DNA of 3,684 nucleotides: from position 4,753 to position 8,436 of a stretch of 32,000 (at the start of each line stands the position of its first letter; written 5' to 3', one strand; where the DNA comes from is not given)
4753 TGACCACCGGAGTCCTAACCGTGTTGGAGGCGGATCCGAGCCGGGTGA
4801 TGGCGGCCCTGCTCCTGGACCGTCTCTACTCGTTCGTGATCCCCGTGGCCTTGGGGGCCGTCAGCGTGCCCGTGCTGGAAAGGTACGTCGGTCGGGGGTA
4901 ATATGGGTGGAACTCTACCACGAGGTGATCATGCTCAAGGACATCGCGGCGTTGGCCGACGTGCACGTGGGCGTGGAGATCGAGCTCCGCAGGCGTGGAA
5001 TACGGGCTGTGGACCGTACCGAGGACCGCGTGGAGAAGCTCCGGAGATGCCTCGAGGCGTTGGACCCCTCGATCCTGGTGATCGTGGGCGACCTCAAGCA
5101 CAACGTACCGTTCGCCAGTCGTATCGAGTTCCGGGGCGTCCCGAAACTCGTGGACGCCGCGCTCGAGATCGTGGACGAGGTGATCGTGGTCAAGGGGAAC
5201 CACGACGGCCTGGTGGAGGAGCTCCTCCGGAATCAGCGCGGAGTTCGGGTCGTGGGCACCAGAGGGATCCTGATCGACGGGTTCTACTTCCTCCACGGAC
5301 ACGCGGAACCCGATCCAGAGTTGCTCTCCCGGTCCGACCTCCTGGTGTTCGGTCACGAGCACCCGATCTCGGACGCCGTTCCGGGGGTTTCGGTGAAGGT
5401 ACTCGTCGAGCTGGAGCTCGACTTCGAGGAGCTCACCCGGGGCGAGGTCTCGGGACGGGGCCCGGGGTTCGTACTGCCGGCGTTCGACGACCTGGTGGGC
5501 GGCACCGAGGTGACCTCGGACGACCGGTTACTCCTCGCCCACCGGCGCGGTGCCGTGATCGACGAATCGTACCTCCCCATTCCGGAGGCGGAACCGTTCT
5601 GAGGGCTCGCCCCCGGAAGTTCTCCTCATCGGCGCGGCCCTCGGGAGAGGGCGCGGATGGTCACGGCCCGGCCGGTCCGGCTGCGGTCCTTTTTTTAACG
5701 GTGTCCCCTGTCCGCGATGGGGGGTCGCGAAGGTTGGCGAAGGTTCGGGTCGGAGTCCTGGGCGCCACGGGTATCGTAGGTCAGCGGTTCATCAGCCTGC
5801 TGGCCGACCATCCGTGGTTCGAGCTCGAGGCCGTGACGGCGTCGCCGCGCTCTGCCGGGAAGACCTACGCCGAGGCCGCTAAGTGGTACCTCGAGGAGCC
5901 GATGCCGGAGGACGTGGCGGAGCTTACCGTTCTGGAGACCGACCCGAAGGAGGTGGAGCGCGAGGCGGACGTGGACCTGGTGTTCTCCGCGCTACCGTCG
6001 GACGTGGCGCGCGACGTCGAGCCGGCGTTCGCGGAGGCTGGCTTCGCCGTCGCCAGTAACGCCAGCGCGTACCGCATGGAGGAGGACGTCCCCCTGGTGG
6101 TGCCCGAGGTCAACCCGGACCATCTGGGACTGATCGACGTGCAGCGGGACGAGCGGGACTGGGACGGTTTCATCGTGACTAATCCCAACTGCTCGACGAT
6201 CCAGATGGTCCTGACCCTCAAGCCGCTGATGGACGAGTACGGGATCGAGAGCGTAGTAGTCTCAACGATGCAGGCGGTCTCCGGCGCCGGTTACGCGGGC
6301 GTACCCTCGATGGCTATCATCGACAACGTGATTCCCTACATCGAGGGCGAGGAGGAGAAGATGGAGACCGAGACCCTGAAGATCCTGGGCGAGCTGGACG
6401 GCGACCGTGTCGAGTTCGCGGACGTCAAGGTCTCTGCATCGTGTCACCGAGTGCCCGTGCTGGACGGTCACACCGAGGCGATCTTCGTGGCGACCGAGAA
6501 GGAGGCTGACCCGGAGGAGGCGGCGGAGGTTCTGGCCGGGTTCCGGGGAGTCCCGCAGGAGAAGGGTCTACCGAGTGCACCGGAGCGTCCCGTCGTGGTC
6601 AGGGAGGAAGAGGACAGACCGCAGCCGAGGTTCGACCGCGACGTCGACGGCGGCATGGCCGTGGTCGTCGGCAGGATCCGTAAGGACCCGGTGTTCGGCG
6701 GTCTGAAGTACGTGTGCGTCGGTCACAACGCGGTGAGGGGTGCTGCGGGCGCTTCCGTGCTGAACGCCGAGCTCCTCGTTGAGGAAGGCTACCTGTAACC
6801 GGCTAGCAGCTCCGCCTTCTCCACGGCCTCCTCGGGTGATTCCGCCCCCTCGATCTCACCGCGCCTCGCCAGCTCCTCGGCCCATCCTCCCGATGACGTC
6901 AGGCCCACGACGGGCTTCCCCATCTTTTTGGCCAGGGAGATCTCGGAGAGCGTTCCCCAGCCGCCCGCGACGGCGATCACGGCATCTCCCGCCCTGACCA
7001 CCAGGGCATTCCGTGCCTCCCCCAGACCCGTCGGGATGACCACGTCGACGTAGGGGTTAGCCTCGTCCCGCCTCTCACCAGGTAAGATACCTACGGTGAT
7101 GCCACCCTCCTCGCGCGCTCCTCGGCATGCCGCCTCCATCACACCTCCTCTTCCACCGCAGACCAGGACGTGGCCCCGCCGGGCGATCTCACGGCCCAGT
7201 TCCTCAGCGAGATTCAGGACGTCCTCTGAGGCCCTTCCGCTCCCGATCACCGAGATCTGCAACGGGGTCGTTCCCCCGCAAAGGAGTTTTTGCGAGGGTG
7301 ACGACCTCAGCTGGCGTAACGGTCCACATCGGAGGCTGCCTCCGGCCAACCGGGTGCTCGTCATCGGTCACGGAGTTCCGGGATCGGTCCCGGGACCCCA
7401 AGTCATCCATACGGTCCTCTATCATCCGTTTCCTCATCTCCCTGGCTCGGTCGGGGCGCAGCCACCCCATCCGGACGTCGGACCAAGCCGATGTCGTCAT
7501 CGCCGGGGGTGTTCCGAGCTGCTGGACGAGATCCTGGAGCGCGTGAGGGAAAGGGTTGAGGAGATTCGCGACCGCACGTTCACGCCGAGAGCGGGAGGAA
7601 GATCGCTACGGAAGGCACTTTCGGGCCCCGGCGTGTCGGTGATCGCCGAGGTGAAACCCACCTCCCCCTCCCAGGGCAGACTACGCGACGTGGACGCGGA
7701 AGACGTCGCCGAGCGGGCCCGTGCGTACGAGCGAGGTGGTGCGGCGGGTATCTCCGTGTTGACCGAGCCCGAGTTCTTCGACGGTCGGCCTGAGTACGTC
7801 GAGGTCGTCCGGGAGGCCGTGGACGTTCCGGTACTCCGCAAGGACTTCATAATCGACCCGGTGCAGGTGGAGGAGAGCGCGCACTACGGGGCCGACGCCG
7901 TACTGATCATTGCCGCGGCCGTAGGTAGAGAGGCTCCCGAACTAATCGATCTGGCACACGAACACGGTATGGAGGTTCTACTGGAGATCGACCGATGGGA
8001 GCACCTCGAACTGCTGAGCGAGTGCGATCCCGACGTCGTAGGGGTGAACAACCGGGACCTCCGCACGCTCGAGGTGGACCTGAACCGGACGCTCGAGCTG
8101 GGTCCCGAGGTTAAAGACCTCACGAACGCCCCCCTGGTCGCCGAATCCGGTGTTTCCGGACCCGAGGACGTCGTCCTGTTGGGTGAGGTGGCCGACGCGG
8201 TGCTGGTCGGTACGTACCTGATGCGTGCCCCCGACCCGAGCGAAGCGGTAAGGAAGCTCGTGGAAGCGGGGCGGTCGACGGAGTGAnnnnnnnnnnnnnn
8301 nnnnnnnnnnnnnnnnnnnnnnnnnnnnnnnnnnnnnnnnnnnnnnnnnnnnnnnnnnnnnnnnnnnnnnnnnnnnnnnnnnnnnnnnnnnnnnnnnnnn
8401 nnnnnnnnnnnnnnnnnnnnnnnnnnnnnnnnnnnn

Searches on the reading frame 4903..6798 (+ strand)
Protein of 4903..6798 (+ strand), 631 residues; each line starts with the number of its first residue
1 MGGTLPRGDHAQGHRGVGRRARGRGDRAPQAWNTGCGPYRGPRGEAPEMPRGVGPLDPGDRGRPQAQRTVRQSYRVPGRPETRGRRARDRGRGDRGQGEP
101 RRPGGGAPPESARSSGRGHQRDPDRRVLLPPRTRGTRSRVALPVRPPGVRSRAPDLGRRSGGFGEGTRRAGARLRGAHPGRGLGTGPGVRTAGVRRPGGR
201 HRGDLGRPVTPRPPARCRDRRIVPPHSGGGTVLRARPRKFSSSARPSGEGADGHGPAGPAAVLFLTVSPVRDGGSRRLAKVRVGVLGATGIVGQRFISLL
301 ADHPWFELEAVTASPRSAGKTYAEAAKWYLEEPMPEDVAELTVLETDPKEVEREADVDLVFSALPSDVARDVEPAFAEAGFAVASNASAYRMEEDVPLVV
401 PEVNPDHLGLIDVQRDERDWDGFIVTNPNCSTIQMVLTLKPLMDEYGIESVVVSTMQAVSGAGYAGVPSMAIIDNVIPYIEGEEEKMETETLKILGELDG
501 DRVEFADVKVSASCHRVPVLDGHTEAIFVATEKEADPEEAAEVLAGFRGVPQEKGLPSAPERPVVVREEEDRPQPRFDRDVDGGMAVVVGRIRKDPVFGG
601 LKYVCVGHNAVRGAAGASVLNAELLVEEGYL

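Call 13: search_protein_families(library=pfam, proteins=[window:4903-6798:+], max_evalue=0.001)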
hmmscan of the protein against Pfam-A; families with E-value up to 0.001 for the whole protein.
window:4903-6798:+ (631 aa): 2 families
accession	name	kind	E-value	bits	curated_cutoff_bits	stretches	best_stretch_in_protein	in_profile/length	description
PF02774.23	Semialdhyde_dhC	-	3.4e-45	154.9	26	1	439-611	1-183/184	Semialdehyde dehydrogenase, dimerisation domain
PF01118.30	Semialdhyde_dh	-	1.8e-37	128.9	26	1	282-408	1-118/121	Semialdehyde dehydrogenase, NAD binding domain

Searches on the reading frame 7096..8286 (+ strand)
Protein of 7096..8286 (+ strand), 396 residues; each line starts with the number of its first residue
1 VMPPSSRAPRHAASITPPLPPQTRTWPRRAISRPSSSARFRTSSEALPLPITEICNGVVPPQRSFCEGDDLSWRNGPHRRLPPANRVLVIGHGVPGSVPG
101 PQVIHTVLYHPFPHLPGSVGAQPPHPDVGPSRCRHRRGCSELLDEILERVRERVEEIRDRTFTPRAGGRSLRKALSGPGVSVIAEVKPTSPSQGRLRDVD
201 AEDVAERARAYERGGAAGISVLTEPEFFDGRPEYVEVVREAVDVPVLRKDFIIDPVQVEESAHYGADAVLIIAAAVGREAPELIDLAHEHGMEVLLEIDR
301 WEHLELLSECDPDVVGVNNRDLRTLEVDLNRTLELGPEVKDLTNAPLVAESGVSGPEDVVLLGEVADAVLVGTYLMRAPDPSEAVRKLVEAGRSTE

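Call 13: search_protein_families(library=pfam, proteins=[window:7096-8286:+], max_evalue=0.001)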
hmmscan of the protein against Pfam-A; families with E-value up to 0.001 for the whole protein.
window:7096-8286:+ (396 aa): 2 families
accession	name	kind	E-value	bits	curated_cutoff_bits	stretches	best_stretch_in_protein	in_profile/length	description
PF00218.27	IGPS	-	3.1e-67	226.9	27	1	145-388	3-254/254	Indole-3-glycerol phosphate synthase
PF05690.20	ThiG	-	8.9e-05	22.4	23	0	343-394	174-229/247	Thiazole biosynthesis protein ThiG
